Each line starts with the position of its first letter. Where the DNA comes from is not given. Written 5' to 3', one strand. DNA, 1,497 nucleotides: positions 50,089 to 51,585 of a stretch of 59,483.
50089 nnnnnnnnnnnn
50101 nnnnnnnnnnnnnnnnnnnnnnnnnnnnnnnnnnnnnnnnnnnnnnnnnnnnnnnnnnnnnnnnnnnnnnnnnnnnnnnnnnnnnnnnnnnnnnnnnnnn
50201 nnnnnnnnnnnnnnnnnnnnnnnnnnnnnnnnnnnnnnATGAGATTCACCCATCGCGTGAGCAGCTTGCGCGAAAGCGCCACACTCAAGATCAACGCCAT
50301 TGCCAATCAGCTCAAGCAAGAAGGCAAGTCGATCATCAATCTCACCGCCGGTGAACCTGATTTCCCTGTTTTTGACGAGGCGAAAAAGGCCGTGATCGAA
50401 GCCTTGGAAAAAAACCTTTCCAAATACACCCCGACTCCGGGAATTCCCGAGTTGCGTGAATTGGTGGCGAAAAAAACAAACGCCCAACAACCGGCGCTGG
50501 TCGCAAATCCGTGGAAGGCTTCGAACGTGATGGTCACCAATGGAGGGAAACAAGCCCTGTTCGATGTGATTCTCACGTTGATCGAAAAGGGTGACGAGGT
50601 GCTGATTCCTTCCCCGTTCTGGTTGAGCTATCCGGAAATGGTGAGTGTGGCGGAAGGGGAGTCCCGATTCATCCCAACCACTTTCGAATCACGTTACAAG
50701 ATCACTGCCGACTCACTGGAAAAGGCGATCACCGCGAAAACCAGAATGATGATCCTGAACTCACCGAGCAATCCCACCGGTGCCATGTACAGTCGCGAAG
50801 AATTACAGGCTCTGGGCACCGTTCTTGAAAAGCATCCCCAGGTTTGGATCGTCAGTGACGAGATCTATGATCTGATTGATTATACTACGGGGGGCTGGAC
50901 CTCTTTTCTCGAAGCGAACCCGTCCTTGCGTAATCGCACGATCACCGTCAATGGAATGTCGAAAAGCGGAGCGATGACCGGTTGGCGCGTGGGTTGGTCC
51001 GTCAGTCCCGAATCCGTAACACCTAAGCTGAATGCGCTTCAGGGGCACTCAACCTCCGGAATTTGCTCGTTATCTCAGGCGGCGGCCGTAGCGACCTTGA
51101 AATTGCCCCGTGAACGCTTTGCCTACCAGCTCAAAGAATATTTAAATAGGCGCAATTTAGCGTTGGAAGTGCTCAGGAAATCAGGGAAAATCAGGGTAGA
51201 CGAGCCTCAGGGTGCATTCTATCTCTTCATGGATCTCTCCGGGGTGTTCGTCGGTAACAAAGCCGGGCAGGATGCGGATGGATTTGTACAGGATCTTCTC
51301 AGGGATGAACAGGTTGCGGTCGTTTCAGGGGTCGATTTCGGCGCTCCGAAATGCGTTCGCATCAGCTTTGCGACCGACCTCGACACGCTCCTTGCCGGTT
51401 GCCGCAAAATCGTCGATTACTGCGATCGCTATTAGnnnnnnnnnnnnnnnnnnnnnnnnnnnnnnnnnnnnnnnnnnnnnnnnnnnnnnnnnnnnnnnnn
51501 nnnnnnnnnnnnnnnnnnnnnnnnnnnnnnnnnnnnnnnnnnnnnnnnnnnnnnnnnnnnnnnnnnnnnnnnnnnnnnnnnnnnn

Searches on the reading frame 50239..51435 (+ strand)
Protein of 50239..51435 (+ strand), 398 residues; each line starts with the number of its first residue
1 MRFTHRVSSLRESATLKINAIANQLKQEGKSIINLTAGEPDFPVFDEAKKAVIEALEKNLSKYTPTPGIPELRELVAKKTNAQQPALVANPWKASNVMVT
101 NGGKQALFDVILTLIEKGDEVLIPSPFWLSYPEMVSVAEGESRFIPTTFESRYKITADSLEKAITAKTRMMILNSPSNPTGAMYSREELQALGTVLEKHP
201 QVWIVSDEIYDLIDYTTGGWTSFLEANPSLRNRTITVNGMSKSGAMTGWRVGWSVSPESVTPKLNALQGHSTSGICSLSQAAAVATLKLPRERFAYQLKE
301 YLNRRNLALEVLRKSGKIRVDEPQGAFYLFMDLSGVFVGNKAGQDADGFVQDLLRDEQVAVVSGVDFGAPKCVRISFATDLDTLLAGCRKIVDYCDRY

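Call 23: search_protein_families(library=pfam, proteins=[window:50239-51435:+], max_evalue=0.001)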
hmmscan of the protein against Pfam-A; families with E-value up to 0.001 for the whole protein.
window:50239-51435:+ (398 aa): 2 families
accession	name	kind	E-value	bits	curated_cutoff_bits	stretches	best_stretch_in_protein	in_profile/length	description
PF00155.27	Aminotran_1_2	-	8.1e-63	213.2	19.7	1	31-390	2-360/361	Aminotransferase class I and II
PF01053.26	Cys_Met_Meta_PP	-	3.6e-06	26.2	27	1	92-183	65-153/381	Cys/Met metabolism PLP-dependent enzyme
